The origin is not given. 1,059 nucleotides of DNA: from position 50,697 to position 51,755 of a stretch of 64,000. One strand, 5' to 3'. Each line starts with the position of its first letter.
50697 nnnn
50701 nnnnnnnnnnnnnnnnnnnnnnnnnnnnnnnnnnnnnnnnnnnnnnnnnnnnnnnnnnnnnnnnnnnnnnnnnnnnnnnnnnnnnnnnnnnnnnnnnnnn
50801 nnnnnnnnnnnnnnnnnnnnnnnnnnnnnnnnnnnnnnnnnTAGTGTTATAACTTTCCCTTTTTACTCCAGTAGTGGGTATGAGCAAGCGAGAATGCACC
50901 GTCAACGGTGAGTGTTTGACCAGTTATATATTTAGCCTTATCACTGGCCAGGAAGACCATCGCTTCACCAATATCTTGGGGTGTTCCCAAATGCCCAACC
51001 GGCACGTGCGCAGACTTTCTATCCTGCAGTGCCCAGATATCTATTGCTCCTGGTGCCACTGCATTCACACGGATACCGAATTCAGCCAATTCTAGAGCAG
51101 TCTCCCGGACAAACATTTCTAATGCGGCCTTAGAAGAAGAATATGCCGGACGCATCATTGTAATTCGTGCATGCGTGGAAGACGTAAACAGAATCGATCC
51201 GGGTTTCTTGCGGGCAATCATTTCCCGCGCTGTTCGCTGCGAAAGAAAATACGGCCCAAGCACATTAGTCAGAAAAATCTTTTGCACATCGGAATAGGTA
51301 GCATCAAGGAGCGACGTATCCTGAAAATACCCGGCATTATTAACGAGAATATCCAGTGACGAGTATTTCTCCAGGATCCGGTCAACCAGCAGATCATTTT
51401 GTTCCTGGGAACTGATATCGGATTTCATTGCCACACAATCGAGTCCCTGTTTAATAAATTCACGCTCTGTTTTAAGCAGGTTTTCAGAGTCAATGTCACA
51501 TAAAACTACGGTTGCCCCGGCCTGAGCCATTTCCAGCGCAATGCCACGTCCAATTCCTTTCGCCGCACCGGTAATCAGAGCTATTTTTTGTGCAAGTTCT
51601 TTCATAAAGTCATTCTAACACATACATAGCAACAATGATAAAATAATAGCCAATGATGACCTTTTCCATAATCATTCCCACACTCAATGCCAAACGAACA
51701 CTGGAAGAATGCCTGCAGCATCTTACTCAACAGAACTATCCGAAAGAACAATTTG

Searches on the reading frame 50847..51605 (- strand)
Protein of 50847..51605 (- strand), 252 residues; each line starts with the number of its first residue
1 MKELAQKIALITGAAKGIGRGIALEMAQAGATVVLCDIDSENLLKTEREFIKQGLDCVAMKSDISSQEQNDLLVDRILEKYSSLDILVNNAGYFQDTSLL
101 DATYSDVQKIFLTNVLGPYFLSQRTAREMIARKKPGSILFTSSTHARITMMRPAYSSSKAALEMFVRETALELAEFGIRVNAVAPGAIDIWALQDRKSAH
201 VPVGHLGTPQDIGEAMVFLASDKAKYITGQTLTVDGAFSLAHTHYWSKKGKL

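Call 4: search_protein_families(library=pfam, proteins=[window:50847-51605:-], max_evalue=0.01)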
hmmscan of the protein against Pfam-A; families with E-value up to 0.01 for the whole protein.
window:50847-51605:- (252 aa): 6 families
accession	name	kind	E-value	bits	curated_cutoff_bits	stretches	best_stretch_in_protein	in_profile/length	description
PF13561.12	adh_short_C2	-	8.1e-57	192.9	27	1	13-236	1-233/236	Enoyl-(Acyl carrier protein) reductase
PF00106.31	adh_short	-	4.3e-48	163.8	26.6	1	7-189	1-183/195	short chain dehydrogenase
PF08659.16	KR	-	5e-12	46.5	22.6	1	10-168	4-162/180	KR domain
PF23441.1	SDR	-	0.0001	22.2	27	1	116-238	124-255/258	SDR-like rossmann domain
PF02737.24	3HCDH_N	-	0.00012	22.5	22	1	18-73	10-64/180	3-hydroxyacyl-CoA dehydrogenase, NAD binding domain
PF02882.25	THF_DHG_CYH_C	-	0.0017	18.2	27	1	3-46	33-76/160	Tetrahydrofolate dehydrogenase/cyclohydrolase, NAD(P)-binding domain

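Call 11: search_protein_families(library=ncbifam, proteins=[window:50847-51605:-], max_evalue=0.001)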
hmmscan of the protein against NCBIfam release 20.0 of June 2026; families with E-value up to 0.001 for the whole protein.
window:50847-51605:- (252 aa): 237 families (the best 25 are shown)
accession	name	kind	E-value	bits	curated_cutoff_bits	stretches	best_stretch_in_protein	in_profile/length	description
NF005559.1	PRK07231.1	subfamily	4e-60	203.4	215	1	4-238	2-247/249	glucose 1-dehydrogenase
NF009468.0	PRK12826.1-4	equivalog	3.4e-59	200.6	318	1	1-240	2-249/256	SDR family oxidoreductase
NF004198.0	PRK05653.1-3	equivalog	7e-54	182.9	296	1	2-237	3-245/248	3-oxoacyl-ACP reductase FabG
NF004791.0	PRK06138.1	equivalog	9e-54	182.4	312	1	3-239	2-250/252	SDR family oxidoreductase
NF004202.0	PRK05653.2-2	equivalog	7.3e-52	176.5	333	1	2-240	3-249/259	3-oxoacyl-ACP reductase FabG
NF005472.0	PRK07067.1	equivalog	7.6e-52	176.4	338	1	2-237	2-253/257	L-iditol 2-dehydrogenase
NF009384.0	PRK12743.1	equivalog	8.8e-52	175.9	264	1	3-245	3-254/258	SDR family oxidoreductase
TIGR01830.1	3oxo_ACP_reduc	equivalog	6.4e-50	170.1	297.75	1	9-237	1-237/239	3-oxoacyl-[acyl-carrier-protein] reductase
NF005067.0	PRK06484.1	equivalog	2.2e-49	168.4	713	1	5-239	8-252/524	short chain dehydrogenase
TIGR02415.1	23BDH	subfamily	3.9e-48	164.1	304.35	2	7-189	1-184/254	acetoin reductase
NF053807.1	RhamDHLra1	equivalog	1.4e-47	162.6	400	1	4-237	2-246/252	L-rhamnose 1-dehydrogenase Lra1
NF004197.0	PRK05653.1-1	equivalog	1.5e-47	162.3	332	1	2-238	3-246/249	3-oxoacyl-ACP reductase FabG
NF009466.0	PRK12826.1-2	subfamily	3.2e-47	161.1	222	1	6-237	3-243/248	3-oxoacyl-ACP reductase FabG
NF004773.0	PRK06113.1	equivalog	3.7e-47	160.9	367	1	4-236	9-248/255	7-alpha-hydroxysteroid dehydrogenase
NF009386.0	PRK12745.1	equivalog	4.6e-47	160.3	250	1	5-241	4-257/259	3-ketoacyl-ACP reductase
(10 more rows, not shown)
